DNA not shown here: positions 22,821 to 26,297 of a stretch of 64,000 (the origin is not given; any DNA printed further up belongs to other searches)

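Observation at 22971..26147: LCAT-family enzyme whose catalytic triad is split by a ~800-aa insertion/extension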

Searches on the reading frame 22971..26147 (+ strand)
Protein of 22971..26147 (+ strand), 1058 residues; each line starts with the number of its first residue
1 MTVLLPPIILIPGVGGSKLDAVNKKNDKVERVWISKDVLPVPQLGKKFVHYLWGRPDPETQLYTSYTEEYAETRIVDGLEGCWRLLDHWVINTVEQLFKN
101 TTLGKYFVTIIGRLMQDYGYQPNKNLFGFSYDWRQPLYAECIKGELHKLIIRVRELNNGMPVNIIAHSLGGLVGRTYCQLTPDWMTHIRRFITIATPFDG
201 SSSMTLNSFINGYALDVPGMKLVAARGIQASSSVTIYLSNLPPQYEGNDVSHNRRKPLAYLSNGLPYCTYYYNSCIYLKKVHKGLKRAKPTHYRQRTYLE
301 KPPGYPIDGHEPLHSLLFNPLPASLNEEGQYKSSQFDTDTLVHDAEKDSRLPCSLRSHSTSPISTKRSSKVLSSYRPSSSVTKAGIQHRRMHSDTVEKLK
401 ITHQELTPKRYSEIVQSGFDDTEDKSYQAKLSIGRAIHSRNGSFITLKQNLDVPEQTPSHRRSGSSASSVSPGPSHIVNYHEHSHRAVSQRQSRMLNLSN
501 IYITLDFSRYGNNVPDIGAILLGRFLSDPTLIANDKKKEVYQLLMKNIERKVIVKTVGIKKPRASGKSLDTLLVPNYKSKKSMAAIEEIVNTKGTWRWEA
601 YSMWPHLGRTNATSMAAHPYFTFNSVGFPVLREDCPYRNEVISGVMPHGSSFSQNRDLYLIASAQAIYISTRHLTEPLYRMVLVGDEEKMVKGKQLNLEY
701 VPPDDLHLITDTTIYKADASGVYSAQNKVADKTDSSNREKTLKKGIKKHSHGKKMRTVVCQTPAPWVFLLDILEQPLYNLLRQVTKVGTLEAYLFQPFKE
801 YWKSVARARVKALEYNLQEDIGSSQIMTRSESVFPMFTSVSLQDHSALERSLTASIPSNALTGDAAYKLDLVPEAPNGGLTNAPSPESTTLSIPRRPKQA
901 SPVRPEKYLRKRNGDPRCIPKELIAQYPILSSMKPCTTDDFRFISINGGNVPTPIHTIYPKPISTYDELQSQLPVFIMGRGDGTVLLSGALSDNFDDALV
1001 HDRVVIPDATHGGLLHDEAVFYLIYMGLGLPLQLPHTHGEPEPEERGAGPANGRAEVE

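Call 3: search_protein_families(library=pfam, proteins=[window:22971-26144:+], max_evalue=1)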
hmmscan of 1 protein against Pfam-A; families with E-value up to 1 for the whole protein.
window:22971-26144:+ (1058 aa): 11 families
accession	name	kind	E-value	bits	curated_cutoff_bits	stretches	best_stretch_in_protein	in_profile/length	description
PF02450.21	LCAT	-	2.6e-16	60.3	21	1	105-238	65-201/392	Lecithin:cholesterol acyltransferase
PF07819.20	PGAP1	-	7.3e-05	23.1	24.3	1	160-202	91-133/233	PGAP1-like alpha/beta domain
PF02089.21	Palm_thioest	-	0.00028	21.1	26.8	1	157-206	70-119/254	Palmitoyl protein thioesterase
PF00561.26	Abhydrolase_1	-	0.00047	20.3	25.8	1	148-200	57-103/245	alpha/beta hydrolase fold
PF24096.1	DUF7379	-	0.0021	18.5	33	1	152-202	60-116/191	Domain of unknown function (DUF7379)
PF12146.15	Hydrolase_4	-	0.0026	17.6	27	1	146-206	62-119/239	Serine aminopeptidase, S33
PF05057.20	DUF676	-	0.0032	17.4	20.3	1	157-207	74-134/217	Putative serine esterase (DUF676)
PF01674.24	Lipase_2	-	0.0045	17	20.3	1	118-178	28-93/219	Lipase (class 2)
PF18162.6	Arc_C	-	0.15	12.4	31.9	0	41-99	13-73/83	Arc C-lobe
PF24322.2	Tle3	-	0.16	11.9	27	1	146-174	168-196/321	T6SS Tle3 phospholipase effector domain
PF07412.17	Geminin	-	0.3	11.2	22.2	1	796-819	106-129/197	Geminin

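Call 4: search_solved_structures(query=window:22971-26144:+, max_evalue=1, show_alignments=3)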
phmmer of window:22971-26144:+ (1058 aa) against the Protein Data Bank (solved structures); distinct sequences matched with E-value up to 1: 5.
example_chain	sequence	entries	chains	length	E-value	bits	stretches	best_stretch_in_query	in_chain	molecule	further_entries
4x90_A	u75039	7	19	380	1.2e-07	33.3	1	100-236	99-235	Group XV phospholipase A2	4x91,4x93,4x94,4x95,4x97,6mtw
4x92_A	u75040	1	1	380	3.1e-07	32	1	100-236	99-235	Group XV phospholipase A2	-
1ys1_X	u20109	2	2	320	0.61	11.1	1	156-220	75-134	Lipase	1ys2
1hqd_A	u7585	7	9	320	0.62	11.1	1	156-220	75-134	LIPASE | TRIACYL-GLYCEROL-HYDROLASE | TRIACYL-GLYCEROL HYDROLASE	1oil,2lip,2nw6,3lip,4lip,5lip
7cof_A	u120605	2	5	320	0.62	11.1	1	156-219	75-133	Alpha/beta hydrolase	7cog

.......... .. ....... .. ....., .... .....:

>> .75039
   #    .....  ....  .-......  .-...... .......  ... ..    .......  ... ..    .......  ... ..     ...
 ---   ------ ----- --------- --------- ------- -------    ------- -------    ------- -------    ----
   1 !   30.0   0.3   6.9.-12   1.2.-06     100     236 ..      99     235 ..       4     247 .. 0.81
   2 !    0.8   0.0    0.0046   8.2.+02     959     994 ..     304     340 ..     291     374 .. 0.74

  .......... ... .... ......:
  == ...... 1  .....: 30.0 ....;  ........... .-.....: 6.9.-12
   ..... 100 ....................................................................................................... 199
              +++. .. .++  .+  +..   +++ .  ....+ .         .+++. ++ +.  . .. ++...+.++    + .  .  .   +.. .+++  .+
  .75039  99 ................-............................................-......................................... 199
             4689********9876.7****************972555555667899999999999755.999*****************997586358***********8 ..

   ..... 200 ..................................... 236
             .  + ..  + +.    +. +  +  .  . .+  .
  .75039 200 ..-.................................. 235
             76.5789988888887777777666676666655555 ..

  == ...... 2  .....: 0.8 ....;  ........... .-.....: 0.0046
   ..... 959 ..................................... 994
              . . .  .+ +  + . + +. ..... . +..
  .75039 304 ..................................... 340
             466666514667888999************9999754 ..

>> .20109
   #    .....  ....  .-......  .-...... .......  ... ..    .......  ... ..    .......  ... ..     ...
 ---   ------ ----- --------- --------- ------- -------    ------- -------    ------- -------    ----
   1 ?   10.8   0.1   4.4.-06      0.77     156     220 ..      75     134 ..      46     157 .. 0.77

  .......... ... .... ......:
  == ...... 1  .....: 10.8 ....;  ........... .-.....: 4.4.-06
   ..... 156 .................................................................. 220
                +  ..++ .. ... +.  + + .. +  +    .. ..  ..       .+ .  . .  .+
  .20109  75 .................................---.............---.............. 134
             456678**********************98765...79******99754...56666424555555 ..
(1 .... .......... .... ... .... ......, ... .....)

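Call 6: find_homologous_proteins(query=window:22971-26144:+, max_evalue=0.001)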
Query window:22971-26144:+ (1058 aa): 6 proteins with E <= 0.001 among 8000 candidates.
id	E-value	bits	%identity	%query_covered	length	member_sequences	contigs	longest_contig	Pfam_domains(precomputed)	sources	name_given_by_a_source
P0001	0.0e+0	2439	99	100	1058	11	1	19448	PF02450.22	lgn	-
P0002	0.0e+0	1888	77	99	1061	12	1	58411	PF02450.22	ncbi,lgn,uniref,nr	ncbi:Phosphatidylcholine-sterol acyltransferase precursor [Giardia duodenalis]|uniref:Phosphatidylch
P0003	3.8e-170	586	49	26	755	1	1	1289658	PF02450.22,PF00561.27,PF07819.20,PF12146.16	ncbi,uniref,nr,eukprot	ncbi:putative Lecithin-cholesterol acyl transferase [Giardia muris]|uniref:Putative Lecithin-cholest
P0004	5.7e-68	248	39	23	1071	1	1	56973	PF02089.22,PF02450.22,PF07819.20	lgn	-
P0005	4.0e-63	232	39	22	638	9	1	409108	PF02450.22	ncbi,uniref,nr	ncbi:Lecithin-cholesterol_acyltransferase [Hexamita inflata]|uniref:Lecithin-cholesterol acyltransfe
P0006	4.5e-63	232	38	22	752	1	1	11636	PF06028.18,PF02450.22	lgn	-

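Call 8: search_solved_structures(query=A1, max_evalue=1, show_alignments=2)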
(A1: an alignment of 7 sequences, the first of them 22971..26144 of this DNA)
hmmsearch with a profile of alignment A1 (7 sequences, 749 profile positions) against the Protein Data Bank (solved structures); distinct sequences matched with E-value up to 1: 45.
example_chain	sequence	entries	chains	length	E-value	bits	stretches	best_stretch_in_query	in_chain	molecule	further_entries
4x90_A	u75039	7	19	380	6e-20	74.5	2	114-250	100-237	Group XV phospholipase A2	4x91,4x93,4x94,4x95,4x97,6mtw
4x92_A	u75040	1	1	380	4.3e-19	71.6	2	114-250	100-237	Group XV phospholipase A2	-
5bv7_A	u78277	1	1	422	1.5e-13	53.3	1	111-245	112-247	Phosphatidylcholine-sterol acyltransferase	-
5txf_A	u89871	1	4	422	1.5e-13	53.3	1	111-245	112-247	Phosphatidylcholine-sterol acyltransferase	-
4xx1_A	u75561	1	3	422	1.5e-13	53.3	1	111-245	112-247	Phosphatidylcholine-sterol acyltransferase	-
4x96_D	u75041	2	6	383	4.5e-13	51.7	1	111-245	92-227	Phosphatidylcholine-sterol acyltransferase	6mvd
4xwg_A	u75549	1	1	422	6.7e-13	51.2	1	111-245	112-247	Phosphatidylcholine-sterol acyltransferase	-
9mxz_B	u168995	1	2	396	2.2e-12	49.5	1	111-245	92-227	Phosphatidylcholine-sterol acyltransferase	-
3qmm_A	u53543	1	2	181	0.00026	22.8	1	159-208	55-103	Lipase estA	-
3d2c_A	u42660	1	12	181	0.00028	22.7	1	159-208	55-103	Lipase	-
3d2b_A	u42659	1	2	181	0.00031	22.5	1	159-208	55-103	Lipase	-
3d2a_A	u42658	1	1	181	0.00075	21.2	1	159-208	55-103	Lipase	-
1t4m_A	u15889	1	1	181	0.001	20.8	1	159-208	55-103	LIPASE A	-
1t2n_A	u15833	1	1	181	0.001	20.8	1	159-208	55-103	Lipase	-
7r1k_A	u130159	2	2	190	0.0011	20.8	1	157-208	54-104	Lipase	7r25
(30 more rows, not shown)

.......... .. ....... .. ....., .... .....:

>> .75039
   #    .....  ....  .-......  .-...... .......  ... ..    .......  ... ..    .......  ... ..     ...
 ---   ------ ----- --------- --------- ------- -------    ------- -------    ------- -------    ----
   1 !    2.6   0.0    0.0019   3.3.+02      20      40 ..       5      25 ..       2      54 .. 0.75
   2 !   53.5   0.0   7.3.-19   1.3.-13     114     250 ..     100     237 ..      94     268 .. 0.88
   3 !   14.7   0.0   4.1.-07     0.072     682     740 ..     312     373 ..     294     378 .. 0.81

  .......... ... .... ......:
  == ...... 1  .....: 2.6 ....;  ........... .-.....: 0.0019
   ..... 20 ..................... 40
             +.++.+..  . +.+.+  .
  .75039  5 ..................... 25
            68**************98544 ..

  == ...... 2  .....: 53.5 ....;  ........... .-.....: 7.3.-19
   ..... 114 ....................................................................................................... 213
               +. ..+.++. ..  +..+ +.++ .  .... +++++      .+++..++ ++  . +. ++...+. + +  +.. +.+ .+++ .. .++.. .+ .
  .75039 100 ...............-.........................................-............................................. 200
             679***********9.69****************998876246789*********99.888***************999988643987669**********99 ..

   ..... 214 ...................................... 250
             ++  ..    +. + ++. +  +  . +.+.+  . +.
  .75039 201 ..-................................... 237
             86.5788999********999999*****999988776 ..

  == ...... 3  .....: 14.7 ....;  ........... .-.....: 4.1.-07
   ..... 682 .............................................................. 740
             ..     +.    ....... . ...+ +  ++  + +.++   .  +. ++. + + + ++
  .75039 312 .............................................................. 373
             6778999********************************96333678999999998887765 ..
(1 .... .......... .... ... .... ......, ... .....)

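Call 23: find_encoding_contigs(protein=P0002, flank=3000, max_places=3)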
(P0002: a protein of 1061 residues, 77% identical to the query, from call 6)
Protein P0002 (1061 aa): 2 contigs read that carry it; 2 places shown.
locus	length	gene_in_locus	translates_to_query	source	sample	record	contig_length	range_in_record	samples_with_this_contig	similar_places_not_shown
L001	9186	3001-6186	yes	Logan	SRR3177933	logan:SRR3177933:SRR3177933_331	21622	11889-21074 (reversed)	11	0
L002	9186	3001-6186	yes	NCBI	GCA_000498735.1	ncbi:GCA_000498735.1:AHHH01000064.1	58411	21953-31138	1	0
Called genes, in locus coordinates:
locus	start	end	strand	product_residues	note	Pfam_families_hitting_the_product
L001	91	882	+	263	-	PF13637:Ank_4 (faint), PF13857:Ank_5 (faint), PF00023:Ank (faint), PF13606:Ank_3 (faint), PF12796:Ank_2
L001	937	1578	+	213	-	PF13238:AAA_18 (weak), PF13521:AAA_28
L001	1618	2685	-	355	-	PF01063:Aminotran_4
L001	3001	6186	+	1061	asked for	PF02450:LCAT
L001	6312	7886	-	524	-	PF19088:TUTase (weak), PF22600:MTPAP-like_central, PF01909:NTP_transf_2 (weak)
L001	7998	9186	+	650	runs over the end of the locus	PF00069:Pkinase, PF07714:PK_Tyr_Ser-Thr, PF00023:Ank (faint), PF12796:Ank_2, PF13606:Ank_3 (faint), PF13637:Ank_4 (faint), PF13857:Ank_5 (faint), PF12796:Ank_2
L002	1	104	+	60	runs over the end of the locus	-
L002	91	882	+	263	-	PF13637:Ank_4 (faint), PF13857:Ank_5 (faint), PF00023:Ank (faint), PF13606:Ank_3 (faint), PF12796:Ank_2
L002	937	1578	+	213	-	PF13238:AAA_18 (weak), PF13521:AAA_28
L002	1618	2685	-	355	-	PF01063:Aminotran_4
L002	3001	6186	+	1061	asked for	PF02450:LCAT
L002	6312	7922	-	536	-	PF19088:TUTase (weak), PF22600:MTPAP-like_central, PF01909:NTP_transf_2 (weak)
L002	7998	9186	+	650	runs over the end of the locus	PF00069:Pkinase, PF07714:PK_Tyr_Ser-Thr, PF00023:Ank (faint), PF12796:Ank_2, PF13606:Ank_3 (faint), PF13637:Ank_4 (faint), PF13857:Ank_5 (faint), PF12796:Ank_2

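Call 26: search_protein_representatives(alignment_id=A1)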
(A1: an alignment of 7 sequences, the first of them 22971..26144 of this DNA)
Query: 7 sequences, 749 profile positions. Proteins with E-value up to 0.001 (for the whole library): 9525; up to 1e-10: 1988; up to 1e-30: 60. The best 150 are listed.
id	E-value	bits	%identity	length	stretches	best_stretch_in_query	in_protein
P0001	0.0e+00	1188.2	-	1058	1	16-747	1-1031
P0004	0.0e+00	1059.0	-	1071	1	3-747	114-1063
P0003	2.3e-273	925.7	-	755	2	11-309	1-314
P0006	1.2e-270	916.6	-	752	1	2-746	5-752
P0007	7.7e-190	649.5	-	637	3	13-288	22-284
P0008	4.7e-167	574.1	-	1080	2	20-446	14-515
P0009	5.8e-156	537.5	-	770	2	18-305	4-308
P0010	3.9e-148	511.6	-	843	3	21-275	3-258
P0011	7.0e-135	467.8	-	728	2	17-274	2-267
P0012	1.1e-133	463.8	-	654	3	13-276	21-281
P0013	5.0e-132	458.3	-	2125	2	20-410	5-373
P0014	6.1e-132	458.0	-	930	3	34-402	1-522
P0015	2.7e-124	432.7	-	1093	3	37-406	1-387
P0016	3.9e-113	395.8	-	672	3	20-274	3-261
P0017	1.7e-110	387.1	-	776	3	17-268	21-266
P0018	5.8e-104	365.5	-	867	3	20-285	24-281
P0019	4.6e-88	313.0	-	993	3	18-258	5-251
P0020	2.9e-87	310.3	-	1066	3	74-253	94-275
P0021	4.9e-80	286.4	-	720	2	17-255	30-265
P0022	2.0e-77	277.8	-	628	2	21-272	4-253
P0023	3.0e-72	260.7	-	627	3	21-242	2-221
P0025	2.8e-66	240.9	-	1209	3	19-232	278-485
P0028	1.3e-59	218.9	-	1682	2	6-244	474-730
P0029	8.2e-47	176.6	-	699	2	18-234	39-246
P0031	2.3e-45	171.8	-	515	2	21-244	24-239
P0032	2.9e-45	171.5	-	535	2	19-284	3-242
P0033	1.5e-44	169.1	-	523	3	21-281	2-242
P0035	6.1e-44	167.1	-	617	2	20-226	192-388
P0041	2.5e-39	151.8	-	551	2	20-254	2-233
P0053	2.8e-33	131.8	-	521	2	20-267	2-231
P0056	3.6e-32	128.2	-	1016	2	22-245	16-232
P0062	2.3e-31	125.5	-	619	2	21-288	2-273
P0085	3.2e-26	108.5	-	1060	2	128-242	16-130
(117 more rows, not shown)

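Call 28: predict_structure(alignment_id=A1)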
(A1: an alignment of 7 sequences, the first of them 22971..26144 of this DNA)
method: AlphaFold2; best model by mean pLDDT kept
length: 1058 residues; sequences in the alignment: 7
mean_pLDDT: 37.0   pTM: 0.38
mean pLDDT of the five models: 37.0, 35.7, 35.7, 34.7, 32.7
residues with pLDDT >= 90: 36; 70-90: 104; 50-70: 78; < 50: 840
segments of 3 or more residues with pLDDT < 50: 1-3, 32-56, 88-91, 93-95, 97-104, 197-917, 950-999, 1036-1058
pLDDT, mean of each block of 10 residues (from residue 1): 73 63 68 34 29 48 58 75 58 46 62 88 90 67 88 92 85 75 84 64 31 30 33 23 23 24 26 22 24 22 25 22 30 28 27 23 24 23 21 24 25 23 23 21 21 22 22 22 22 22 27 31 34 33 31 23 28 25 22 22 23 28 35 41 31 30 29 22 26 25 27 23 22 25 25 27 23 24 27 29 28 22 24 25 24 26 25 25 28 26 28 43 74 69 70 35 35 34 27 35 62 71 86 49 31 26
secondary structure, 60 per line:
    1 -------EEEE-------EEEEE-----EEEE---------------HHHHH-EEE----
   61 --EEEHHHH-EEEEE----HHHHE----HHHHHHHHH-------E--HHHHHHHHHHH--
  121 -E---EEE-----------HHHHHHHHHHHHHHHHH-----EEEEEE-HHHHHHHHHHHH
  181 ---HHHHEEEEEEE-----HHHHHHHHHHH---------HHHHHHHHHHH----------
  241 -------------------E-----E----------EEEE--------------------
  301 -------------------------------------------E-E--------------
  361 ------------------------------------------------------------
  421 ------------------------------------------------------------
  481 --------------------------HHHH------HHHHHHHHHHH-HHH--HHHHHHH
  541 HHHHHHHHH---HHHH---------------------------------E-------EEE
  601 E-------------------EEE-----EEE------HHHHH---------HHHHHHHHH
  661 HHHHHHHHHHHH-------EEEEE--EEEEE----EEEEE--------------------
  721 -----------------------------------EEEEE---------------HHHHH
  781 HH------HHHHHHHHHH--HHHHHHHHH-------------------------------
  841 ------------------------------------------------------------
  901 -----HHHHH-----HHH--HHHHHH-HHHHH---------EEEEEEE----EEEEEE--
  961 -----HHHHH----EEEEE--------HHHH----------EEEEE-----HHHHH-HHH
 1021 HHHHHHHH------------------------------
elements in order (helices of 4 or more, strands of 3 or more residues): E8-11 E19-23 E29-32 H48-52 E54-56 E63-65 H66-69 E71-75 H80-83 H89-97 H108-118 E126-128 H140-156 E162-167 H169-180 H184-187 E188-194 H200-210 H220-230 E277-280 H507-510 H517-527 H534-549 H553-556 E598-601 E621-623 E629-631 H638-642 H652-672 E680-684 E687-691 E696-700 E756-760 H776-782 H789-798 H801-809 H906-910 H921-926 H928-932 E942-948 E953-958 H966-970 E975-979 H988-991 E1002-1006 H1012-1016 H1018-1028
